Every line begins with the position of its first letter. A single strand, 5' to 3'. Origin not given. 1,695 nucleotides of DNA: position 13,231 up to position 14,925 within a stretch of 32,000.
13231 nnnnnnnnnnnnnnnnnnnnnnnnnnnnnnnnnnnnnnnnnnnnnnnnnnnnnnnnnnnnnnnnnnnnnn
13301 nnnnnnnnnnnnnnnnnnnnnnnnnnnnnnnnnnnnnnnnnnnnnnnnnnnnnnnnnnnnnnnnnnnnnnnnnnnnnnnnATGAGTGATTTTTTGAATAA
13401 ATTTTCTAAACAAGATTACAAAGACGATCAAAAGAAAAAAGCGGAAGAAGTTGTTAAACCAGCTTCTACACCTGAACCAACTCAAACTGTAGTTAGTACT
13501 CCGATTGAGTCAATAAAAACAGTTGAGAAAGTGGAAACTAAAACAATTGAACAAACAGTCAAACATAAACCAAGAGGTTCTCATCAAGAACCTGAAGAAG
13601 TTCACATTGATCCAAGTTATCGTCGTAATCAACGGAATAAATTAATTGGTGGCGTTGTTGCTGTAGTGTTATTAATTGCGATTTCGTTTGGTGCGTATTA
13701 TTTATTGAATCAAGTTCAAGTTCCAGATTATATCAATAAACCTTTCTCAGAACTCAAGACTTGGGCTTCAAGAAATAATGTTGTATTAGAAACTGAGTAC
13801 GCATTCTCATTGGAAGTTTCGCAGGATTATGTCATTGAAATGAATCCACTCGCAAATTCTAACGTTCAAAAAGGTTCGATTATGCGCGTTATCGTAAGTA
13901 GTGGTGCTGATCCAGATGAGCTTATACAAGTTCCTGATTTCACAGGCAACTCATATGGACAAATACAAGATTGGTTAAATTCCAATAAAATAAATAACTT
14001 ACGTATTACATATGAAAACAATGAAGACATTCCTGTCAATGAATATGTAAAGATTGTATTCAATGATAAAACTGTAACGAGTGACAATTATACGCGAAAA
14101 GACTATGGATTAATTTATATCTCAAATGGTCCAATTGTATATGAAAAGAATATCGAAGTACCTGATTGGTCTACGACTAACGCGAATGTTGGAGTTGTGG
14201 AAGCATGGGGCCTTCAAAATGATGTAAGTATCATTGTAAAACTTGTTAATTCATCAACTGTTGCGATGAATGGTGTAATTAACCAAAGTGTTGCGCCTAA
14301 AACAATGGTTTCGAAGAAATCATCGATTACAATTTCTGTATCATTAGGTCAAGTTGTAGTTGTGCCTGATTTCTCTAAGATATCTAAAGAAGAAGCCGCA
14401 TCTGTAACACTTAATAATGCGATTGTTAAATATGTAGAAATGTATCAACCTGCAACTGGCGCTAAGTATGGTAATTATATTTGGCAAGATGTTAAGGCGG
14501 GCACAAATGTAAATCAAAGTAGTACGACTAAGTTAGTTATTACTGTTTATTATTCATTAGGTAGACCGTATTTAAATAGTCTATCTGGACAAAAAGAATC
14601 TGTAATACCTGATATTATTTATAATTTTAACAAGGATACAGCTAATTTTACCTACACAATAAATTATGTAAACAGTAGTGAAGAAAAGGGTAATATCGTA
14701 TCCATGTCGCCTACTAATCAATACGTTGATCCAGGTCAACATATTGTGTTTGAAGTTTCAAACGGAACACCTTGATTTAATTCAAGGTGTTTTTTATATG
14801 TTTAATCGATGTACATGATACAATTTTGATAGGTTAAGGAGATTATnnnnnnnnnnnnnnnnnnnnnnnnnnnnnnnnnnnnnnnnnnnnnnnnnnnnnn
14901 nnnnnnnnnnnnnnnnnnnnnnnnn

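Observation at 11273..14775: MacB/FtsX-type ABC transporter translationally coupled to a kinase-less, PBP-less five-PASTA membrane protein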

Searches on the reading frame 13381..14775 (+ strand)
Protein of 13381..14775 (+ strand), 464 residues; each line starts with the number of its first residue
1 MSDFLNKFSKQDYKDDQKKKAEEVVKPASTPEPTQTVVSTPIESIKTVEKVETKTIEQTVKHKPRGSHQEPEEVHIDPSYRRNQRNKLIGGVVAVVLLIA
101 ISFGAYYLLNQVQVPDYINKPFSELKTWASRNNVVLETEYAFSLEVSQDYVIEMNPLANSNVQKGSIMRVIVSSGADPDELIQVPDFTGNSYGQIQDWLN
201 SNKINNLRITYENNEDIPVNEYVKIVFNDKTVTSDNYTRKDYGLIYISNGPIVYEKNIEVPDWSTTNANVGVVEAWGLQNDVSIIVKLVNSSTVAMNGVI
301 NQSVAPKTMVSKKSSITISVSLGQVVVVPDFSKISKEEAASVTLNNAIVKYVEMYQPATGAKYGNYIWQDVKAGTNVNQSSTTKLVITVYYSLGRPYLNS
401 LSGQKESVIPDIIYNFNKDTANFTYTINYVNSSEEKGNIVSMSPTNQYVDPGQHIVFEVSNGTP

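Call 3: search_protein_families(library=pfam, proteins=[window:13381-14775:+], max_evalue=1)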
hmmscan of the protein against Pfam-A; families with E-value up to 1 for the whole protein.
window:13381-14775:+ (464 aa): 1 family
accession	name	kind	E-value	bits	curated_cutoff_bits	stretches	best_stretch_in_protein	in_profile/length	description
PF03793.24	PASTA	-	1.4e-23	83.1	23.2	5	112-173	1-63/64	PASTA domain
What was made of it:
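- On PASTA domain (PF03793): Five stretches totalling 83.1 bits (call 3).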

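Call 4: search_protein_families(library=ncbifam, proteins=[window:13381-14775:+], max_evalue=1)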
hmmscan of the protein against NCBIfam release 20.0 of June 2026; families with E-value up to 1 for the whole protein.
window:13381-14775:+ (464 aa): 3 families
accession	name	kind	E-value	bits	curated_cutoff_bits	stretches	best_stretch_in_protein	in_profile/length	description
NF033483.0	PknB_PASTA_kin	equivalog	3.6e-30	105.5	450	2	16-263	271-506/563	Stk1 family PASTA domain-containing Ser/Thr kinase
NF008173.0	PRK10920.1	equivalog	0.032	13.3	313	1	69-111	22-60/390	uroporphyrinogen-III C-methyltransferase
NF004285.1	PRK05696.1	equivalog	0.057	13.2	179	1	83-120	15-53/171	flagellar basal body-associated protein FliL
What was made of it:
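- On Stk1/PknB-family PASTA Ser/Thr kinase (NF033483): NF033483 scores 105.5 bits against a 450 cut-off and aligns only to model positions 271-506 (call 4).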

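Call 9: find_homologous_proteins(query=window:13381-14775:+)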
Query window:13381-14775:+ (464 aa): 111 proteins with E <= 0.001 among 5787 candidates.
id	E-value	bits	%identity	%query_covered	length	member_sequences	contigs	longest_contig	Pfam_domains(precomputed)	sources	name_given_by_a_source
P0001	5.3e-293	989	98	100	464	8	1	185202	PF03793.25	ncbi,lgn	-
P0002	2.3e-270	915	90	100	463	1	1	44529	PF03793.25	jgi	-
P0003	3.6e-228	776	76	100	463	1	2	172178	PF03793.25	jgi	jgi:eukaryotic-like serine/threonine-protein kinase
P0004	1.6e-224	764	75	100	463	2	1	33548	PF03793.25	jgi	-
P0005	2.1e-221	754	74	100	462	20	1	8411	PF03793.25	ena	-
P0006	1.8e-220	750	74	100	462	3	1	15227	PF03793.25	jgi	jgi:eukaryotic-like serine/threonine-protein kinase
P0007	1.7e-219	747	74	100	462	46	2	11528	PF03793.25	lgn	-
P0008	1.0e-218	745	73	100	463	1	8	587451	PF03793.25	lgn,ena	-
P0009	1.3e-218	744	73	100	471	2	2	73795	PF03793.25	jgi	-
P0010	1.4e-218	744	73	100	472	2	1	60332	PF03793.25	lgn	-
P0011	6.1e-218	742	73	100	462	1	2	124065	PF03793.25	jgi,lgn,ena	-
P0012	9.2e-218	742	74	100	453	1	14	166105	PF03793.25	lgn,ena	-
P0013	7.2e-215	732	71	100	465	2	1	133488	PF03793.25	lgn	-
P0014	7.5e-215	732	73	100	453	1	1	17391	PF03793.25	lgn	-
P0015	1.3e-214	731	72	100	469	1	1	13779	PF03793.25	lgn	-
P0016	7.7e-213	725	71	100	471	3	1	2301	PF03793.25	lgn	-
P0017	2.6e-211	720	69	100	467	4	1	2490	PF03793.25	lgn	-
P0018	2.6e-210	717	71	100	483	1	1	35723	PF03793.25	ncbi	-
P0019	1.5e-208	711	70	100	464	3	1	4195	PF03793.25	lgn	-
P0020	3.1e-188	644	64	100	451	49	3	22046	PF03793.25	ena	-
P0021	2.6e-156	539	54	100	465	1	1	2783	PF03793.25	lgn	-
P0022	3.6e-156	539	54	100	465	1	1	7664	PF03793.25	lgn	-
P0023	2.5e-155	536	54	100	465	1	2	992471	PF03793.25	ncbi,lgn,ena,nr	ncbi:MAG TPA: hypothetical protein DIC19_04315 [Erysipelotrichaceae bacterium]|nr:hypothetical prote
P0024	1.2e-154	534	53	100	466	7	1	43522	PF03793.25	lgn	-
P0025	1.9e-154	533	54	100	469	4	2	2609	PF03793.25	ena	-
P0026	6.5e-153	528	53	100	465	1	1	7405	PF03793.25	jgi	jgi:serine/threonine-protein kinase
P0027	7.3e-152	524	53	100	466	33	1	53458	PF03793.25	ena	-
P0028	4.8e-147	509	52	100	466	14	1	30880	PF03793.25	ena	-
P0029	3.1e-142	493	52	100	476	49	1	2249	PF03793.25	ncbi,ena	-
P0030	4.1e-140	486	52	100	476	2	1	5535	PF03793.25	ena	-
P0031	6.3e-120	419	45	98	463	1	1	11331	PF03793.25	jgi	jgi:eukaryotic-like serine/threonine-protein kinase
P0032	1.3e-109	385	43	97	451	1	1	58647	PF03793.25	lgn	-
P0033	3.3e-109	384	42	99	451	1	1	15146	PF03793.25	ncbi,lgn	-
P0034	7.7e-108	379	42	99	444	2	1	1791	PF03793.25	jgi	-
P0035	9.4e-102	359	43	99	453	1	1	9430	PF03793.25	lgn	-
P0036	2.7e-98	348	40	99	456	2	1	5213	PF03793.25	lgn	-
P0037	5.7e-97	344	41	99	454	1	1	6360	PF03793.25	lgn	-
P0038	8.6e-97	343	40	99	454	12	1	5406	PF03793.25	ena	-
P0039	1.3e-92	329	38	99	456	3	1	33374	PF03793.25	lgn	-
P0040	1.6e-92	329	39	98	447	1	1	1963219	PF03793.25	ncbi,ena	-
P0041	1.9e-92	329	39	99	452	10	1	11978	PF03793.25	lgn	-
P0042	2.0e-92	329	39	98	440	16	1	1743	PF03793.25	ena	-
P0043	2.3e-92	328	40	98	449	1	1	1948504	PF03793.25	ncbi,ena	-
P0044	9.2e-92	326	38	98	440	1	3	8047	PF03793.25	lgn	-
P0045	2.6e-84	302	37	98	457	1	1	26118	PF03793.25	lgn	-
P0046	1.2e-81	293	39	86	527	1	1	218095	PF03793.25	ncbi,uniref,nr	ncbi:PASTA domain-containing protein [Culicoidibacter larvae]|uniref:PASTA domain-containing protein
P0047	1.6e-78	283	37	91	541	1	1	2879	PF03793.25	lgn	-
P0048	4.7e-77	278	35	100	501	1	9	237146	PF03793.25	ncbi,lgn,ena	-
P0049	2.5e-76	276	37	98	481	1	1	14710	PF03793.25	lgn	-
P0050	5.2e-74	268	35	99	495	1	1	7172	PF03793.25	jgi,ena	-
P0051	3.8e-73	265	35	98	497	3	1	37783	PF03793.25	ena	-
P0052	1.4e-72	263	33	100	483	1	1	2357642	PF03793.25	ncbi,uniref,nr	ncbi:PASTA domain-containing protein [Erysipelothrix sp. HDW6C]|uniref:PASTA domain-containing prote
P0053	2.2e-71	259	35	100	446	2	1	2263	PF03793.25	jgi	jgi:serine/threonine-protein kinase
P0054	1.1e-70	257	35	97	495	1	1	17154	PF03793.25,PF05795.17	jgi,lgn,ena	-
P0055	1.9e-70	256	37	100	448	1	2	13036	PF03793.25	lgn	-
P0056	4.4e-70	255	33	100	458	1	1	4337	PF03793.25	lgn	-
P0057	2.0e-68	249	34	100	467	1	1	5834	PF03793.25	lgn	-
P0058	3.0e-67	246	34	84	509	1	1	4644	PF03793.25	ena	-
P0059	1.9e-65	240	35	100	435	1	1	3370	PF03793.25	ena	-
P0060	5.9e-65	238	38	77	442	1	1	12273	PF03793.25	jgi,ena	-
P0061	6.2e-65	238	32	100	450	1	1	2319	PF03793.25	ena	-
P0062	9.1e-65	237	33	100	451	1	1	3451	PF03793.25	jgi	jgi:beta-lactam-binding protein with PASTA domain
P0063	5.9e-64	235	34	100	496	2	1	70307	PF03793.25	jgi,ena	jgi:Uncharacterized protein conserved in bacteria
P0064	8.7e-64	234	33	99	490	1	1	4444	PF03793.25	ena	-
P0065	4.3e-63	232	32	99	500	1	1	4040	PF03793.25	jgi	jgi:serine/threonine-protein kinase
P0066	4.6e-63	232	32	97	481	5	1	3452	PF03793.25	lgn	-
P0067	1.8e-62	230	32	100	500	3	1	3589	PF03793.25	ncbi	-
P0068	4.1e-62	229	32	95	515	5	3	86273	PF03793.25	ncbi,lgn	-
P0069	1.1e-61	227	34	80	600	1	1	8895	PF03793.25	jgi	-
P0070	8.3e-60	221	33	95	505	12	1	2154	PF03793.25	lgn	-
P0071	2.7e-59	219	33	83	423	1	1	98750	PF03793.25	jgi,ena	-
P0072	3.7e-58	216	33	87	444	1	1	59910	PF03793.25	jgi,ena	-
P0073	1.1e-57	214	31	100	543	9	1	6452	PF03793.25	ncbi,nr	ncbi:MAG: PASTA domain-containing protein [Clostridiaceae bacterium]|nr:PASTA domain-containing prot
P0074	6.3e-57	212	32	100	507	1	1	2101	PF03793.25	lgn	-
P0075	1.5e-56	210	32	95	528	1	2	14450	PF03793.25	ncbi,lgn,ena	-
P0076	3.3e-56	209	30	83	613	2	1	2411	PF03793.25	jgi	-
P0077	2.6e-55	206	32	84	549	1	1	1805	PF03793.25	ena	-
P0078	5.7e-55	205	31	100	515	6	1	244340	PF03793.25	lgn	-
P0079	1.2e-54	204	33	85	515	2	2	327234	PF03793.25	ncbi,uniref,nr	ncbi:PASTA domain-containing protein [Pseudolactococcus reticulitermitis]|uniref:PASTA domain-contai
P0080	1.1e-53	201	30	100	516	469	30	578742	PF03793.25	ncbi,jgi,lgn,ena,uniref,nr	ncbi:PASTA domain-containing protein [Enterococcus innesii]|uniref:PASTA domain-containing protein n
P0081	1.2e-53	201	30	100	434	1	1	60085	PF03793.25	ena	-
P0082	3.2e-52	196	29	100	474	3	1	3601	PF03793.25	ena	-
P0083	2.5e-51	193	30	97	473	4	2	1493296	PF03793.25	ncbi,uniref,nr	ncbi:PASTA domain-containing protein [Candidatus Enterococcus murrayae]|uniref:PASTA domain-containi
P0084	4.9e-51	192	30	83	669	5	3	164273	PF03793.25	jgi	-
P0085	4.4e-50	189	29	86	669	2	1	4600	PF03793.25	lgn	-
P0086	5.3e-50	189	29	86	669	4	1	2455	PF03793.25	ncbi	-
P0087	2.0e-49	187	29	85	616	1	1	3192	PF03793.25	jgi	jgi:eukaryotic-like serine/threonine-protein kinase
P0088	2.9e-49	186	29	86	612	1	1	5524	PF03793.25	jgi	jgi:beta-lactam-binding protein with PASTA domain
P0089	3.1e-46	176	31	76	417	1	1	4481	PF03793.25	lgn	-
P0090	1.4e-45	174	31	76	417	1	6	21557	PF03793.25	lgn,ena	-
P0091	2.5e-45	173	32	76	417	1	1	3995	PF03793.25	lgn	-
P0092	8.0e-43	165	29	49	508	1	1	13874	PF03793.25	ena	-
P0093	4.2e-32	130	26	64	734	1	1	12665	PF03793.25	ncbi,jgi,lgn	jgi:beta-lactam-binding protein with PASTA domain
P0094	1.1e-31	128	26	64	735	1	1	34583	PF03793.25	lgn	-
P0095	1.5e-31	128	24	62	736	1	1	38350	PF03793.25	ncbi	-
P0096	1.2e-30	125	26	61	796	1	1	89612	PF03793.25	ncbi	ncbi:hypothetical protein AN1V17_41560 [Vallitalea sediminicola]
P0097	7.7e-30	122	24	64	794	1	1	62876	PF03793.25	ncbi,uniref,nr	ncbi:PASTA domain-containing protein [Vallitalea maricola]|uniref:Uncharacterized protein n=1 Tax=Va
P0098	1.4e-29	122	26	62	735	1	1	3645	PF03793.25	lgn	-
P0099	5.7e-29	119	28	47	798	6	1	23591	PF03793.25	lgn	-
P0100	1.8e-20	91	25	83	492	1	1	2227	PF03793.25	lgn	-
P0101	3.9e-17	80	26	63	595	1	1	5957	PF03793.25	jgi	-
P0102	1.6e-12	65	26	86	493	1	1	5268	PF03793.25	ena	-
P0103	3.7e-9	54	25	50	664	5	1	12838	PF07714.24,PF00069.32,PF03793.25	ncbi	-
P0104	3.0e-7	48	28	51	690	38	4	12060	PF07714.24,PF00069.32,PF03109.23,PF03793.25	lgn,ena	-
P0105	4.7e-7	47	27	47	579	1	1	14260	PF07714.24,PF00069.32,PF03793.25,PF01636.30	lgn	-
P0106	6.3e-6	44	25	59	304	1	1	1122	PF03793.25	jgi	jgi:serine/threonine-protein kinase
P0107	2.9e-5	41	32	24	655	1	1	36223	PF07714.24,PF00069.32,PF03109.23,PF03793.25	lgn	-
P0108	3.8e-5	41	23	50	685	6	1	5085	PF07714.24,PF00069.32,PF03793.25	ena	-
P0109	6.1e-5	40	25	59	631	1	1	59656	PF07714.24,PF00069.32,PF03109.23,PF03793.25,PF01636.30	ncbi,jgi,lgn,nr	ncbi:MAG TPA: Stk1 family PASTA domain-containing Ser/Thr kinase [Acidimicrobiales bacterium]|jgi:se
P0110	9.7e-5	40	22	50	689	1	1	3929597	PF07714.24,PF00069.32,PF03793.25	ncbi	ncbi:MAG: Stk1 family PASTA domain-containing Ser/Thr kinase [Ancrocorticia sp.]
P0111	1.2e-4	39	27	52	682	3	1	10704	PF07714.24,PF00069.32,PF03109.23,PF03793.25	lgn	-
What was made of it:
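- On Stk1/PknB-family PASTA Ser/Thr kinase (NF033483): The 101 closest homologues (to E=4e-17) have PASTA as their only domain family apart from one incidental extra hit (P0054, PF05795), and none has a kinase domain (call 9).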

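Call 13: find_related_loci(query=A2, collection=genome_contigs, flank=7000)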
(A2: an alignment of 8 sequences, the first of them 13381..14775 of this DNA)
Query A2 (464 aa) in genome_contigs; peptide patterns used: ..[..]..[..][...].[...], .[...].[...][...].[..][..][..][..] (x = any residue, [..] = any of these).
251 stretches matched a pattern; 155 encode a relative of the query (tblastn E <= 1e-3); the best 80 are kept; 80 distinct loci.
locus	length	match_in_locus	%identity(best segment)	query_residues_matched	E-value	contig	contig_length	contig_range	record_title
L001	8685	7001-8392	94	1-464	0e+0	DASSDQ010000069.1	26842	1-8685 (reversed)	MAG TPA_asm: Erysipelotrichaceae bacterium isolate SMAG_U955 k141_1408219, whole genome shotgun sequence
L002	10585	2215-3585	74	1-462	0e+0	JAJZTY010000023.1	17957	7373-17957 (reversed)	MAG: Bacillota bacterium isolate SKS3.bin96 NODE_4861_length_17957_cov_5.754571, whole genome shotgun sequence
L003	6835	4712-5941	66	1-427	0e+0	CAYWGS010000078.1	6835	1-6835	MAG TPA_asm: uncultured Erysipelotrichaceae bacterium isolate binchicken_co263_333 genome assembly, contig: NODE_12039_l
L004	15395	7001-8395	54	1-463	7e-159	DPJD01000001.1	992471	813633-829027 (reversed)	MAG TPA_asm: Erysipelotrichaceae bacterium isolate UBA8511 contig_40271, whole genome shotgun sequence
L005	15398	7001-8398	53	1-463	4e-152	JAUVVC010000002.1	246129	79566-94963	MAG: Erysipelotrichaceae bacterium isolate CSMAG_1154 CSMAG_1154_k127_2694702_length_246129_cov_16.0012, whole genome sh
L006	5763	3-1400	53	1-463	2e-152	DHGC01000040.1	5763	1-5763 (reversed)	MAG TPA_asm: Erysipelotrichaceae bacterium UBA4808 UBA4808_contig_129743, whole genome shotgun sequence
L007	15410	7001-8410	53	1-463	4e-149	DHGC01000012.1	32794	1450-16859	MAG TPA_asm: Erysipelotrichaceae bacterium UBA4808 UBA4808_contig_72992, whole genome shotgun sequence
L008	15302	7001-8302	39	1-455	2e-104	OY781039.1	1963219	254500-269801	MAG: Erysipelotrichaceae bacterium isolate a6ca34db-146c-4b31-b779-49751cb40439 genome assembly, chromosome: 1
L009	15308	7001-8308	40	1-455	4e-104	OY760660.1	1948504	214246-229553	MAG: Erysipelotrichaceae bacterium isolate c7340cc5-1f84-471e-8e8a-bd11882d2f9e genome assembly, chromosome: 1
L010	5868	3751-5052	39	1-455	1e-101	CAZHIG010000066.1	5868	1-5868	MAG TPA_asm: uncultured Erysipelotrichaceae bacterium isolate SRP294416_co1_650 genome assembly, contig: NODE_32630_leng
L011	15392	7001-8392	53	3-463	2e-153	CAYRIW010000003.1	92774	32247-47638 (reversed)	MAG TPA_asm: uncultured Erysipelotrichaceae bacterium isolate SRP192927_co1_584 genome assembly, contig: NODE_200_length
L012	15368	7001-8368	33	1-461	1e-76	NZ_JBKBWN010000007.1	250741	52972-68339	MAG: Anaerobacillus sp. isolate 21H_022.bin.42 NODE_35_length_250741_cov_3.371618, whole genome shotgun sequence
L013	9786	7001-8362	33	1-463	3e-76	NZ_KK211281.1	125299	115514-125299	Alkalihalobacillus bogoriensis ATCC BAA-922 T323DRAFT_scaffold00014.14, whole genome shotgun sequence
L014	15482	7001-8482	33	1-462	7e-76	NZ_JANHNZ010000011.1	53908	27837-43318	Granulicatella seriolae strain S8 contig11, whole genome shotgun sequence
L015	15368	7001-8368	33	1-462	3e-75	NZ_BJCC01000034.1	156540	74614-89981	Enterococcus florum strain Gos25-1 sequence34, whole genome shotgun sequence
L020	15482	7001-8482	33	1-462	4e-73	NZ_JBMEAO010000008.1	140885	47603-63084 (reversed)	Vagococcus fluvialis strain ZD-64 Contig8, whole genome shotgun sequence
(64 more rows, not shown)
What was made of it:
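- Tried and rejected: It was repeated with 8 sequences (call 13).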

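Call 18: search_solved_structures(query=window:13381-14775:+, max_evalue=0.01)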
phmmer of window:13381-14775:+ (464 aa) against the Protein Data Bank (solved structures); distinct sequences matched with E-value up to 0.01: 3.
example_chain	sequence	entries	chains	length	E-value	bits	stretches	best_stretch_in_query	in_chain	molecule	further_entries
3py9_A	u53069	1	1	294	2.5e-05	26.7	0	109-179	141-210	Protein kinase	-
3m9g_A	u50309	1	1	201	6.7e-05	25.3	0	113-209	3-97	Protein kinase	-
2kui_A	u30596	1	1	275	0.0018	20.6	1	110-381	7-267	Serine/threonine-protein kinase pknB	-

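Call 37: predict_structure(alignment_id=A4)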
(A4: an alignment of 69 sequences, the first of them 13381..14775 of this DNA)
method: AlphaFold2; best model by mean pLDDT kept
length: 464 residues; sequences in the alignment: 69
mean_pLDDT: 84.0   pTM: 0.44
mean pLDDT of the five models: 84.0, 83.4, 83.0, 81.7, 80.9
residues with pLDDT >= 90: 300; 70-90: 77; 50-70: 27; < 50: 60
segments of 3 or more residues with pLDDT < 50: 14-18, 20-31, 33-74
pLDDT, mean of each block of 10 residues (from residue 1): 58 50 45 42 37 40 43 54 79 90 93 95 96 96 94 93 94 94 94 96 94 91 96 95 95 83 92 94 91 86 93 92 83 88 84 94 93 81 82 96 96 95 97 95 96 97 85
secondary structure, 60 per line:
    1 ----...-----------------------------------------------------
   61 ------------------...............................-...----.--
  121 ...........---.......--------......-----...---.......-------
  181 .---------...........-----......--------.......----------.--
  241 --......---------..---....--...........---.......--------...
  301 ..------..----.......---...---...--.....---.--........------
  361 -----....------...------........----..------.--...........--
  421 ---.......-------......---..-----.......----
elements in order: H79-109 E111-113 H122-131 E135-141 E150-155 E161-163 E167-173 H192-201 E207-212 E221-227 E243-248 H263-266 H270-279 E283-289 E298-302 E315-321 E325-327 H336-340 E347-354 E366-369 E376-378 E385-392 H408-418 E424-430 E438-443 E454-460
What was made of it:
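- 13420..13593 (+): Variable, low-complexity K/E/T/P-rich cytoplasmic linker (residues 14-71). pLDDT below 50 for residues 14-74 (call 37).
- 13594..13710 (+): Conserved pre-TM motif (EExxIDP[ST]YxK, residues 72-82) and the single TM helix (about residues 88-110). The model helix spans residues 79-109 (call 37).
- Checked: The AF2 model (pLDDT 84) shows five alpha/beta modules after a TM helix at 79-109 (call 37).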

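Call 39: fold_search(model_id=the predicted structure, library=pdb)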
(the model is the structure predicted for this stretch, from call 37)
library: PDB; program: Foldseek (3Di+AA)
matches with E <= 10: 72; with E <= 0.001: 13
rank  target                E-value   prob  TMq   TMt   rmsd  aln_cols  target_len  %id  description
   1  3py9                  4.2e-13  1.00  0.27  0.40   8.8       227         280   21  X-ray structural studies of the entire extra-cellular region of the Ser/Thr kinase PrkC from Staphylococcus aureus (released 2011-01-19)
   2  3m9g                  1.9e-10  1.00  0.26  0.48   7.0       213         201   23  Crystal structure of the three-PASTA-domain of a Ser/Thr kinase from Staphylococcus aureus (released 2010-11-03)
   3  2kui_MODEL_1_A        4.3e-10  1.00  0.25  0.29  12.0       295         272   18  NMR structure of the PASTA domain of Mycobacterium tuberculosis of PknB (released 2010-04-14)
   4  5e12_A                4.3e-08  1.00  0.18  0.32  11.4       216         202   17  Crystal Structure of PASTA Domains 2, 3 and 4 of Mycobacterium tuberculosis Protein Kinase B (released 2016-09-14)
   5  5e12_B                1.2e-07  1.00  0.15  0.32  22.5       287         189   15  Crystal Structure of PASTA Domains 2, 3 and 4 of Mycobacterium tuberculosis Protein Kinase B (released 2016-09-14)
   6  5e10                  2.1e-06  1.00  0.19  0.53   6.7       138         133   21  Crystal Structure of PASTA Domains 1 and 2 of Mycobacterium tuberculosis Protein Kinase B (released 2016-09-14)
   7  2kud_MODEL_1_A        1.4e-04  1.00  0.20  0.50   5.9       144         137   18  NMR structure of the PASTA domain 1 and 2 of Mycobacterium tuberculosis of PknB (released 2010-04-14)
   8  2z2l_C                1.7e-04  1.00  0.13  0.43  16.2       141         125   19  Penicillin-Binding Protein 2X (PBP2X) from Streptococcus pneumoniae (released 2007-09-04)
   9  2kue_MODEL_1_A        3.0e-04  1.00  0.17  0.44   7.1       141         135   17  NMR structure of the PASTA domain 2 and 3 of Mycobacterium tuberculosis of PknB (released 2010-04-14)
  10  1k25_D                5.3e-04  1.00  0.12  0.10  15.9       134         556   17  PBP2x from a Highly Penicillin-resistant Streptococcus pneumoniae Clinical Isolate (released 2001-10-31)
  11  5oau                  5.3e-04  1.00  0.12  0.08  16.2       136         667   19  Penicillin-Binding Protein 2X (PBP2X) from Streptococcus pneumoniae (released 2018-05-30)
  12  7o4c_A                6.5e-04  1.00  0.12  0.41  15.8       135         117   18  Crystal structure of PASTA domains of the Penicillin-Binding Protein 1 (PBP1) from Staphylococcus aureus (released 2021-11-03)
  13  1pyy_A                7.6e-04  1.00  0.12  0.09  15.6       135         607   18  Double mutant PBP2x T338A/M339F from Streptococcus pneumoniae strain R6 at 2.4 A resolution (released 2003-09-30)
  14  1rp5_A                1.1e-03  1.00  0.12  0.08  15.6       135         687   16  PBP2x from Streptococcus pneumoniae strain 5259 with reduced susceptibility to beta-lactam antibiotics (released 2004-02-03)
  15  2kuf_MODEL_1_A        1.2e-03  1.00  0.16  0.44   9.6       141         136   18  NMR structure of the PASTA domain 3 and 4 of Mycobacterium tuberculosis of PknB (released 2010-04-14)
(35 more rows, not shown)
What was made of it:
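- On PASTA domain (PF03793): Foldseek top hits are all PASTA structures (call 39).
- Closest known: PASTA Ser/Thr kinases. Same: The ectodomain is closest in sequence and fold to the Stk1/PrkC and PknB ectodomains (calls 4, 18, 39).
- Checked: Foldseek's top hits are the S. aureus PrkC/Stk1 ectodomain (3py9, E=4e-13), M. tuberculosis PknB PASTA and PBP2x (call 39).
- PASTA fold (calls 37, 39). The ectodomain resembles those of the kinases most closely (3py9, 3m9g, 2kui; calls 18, 39).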
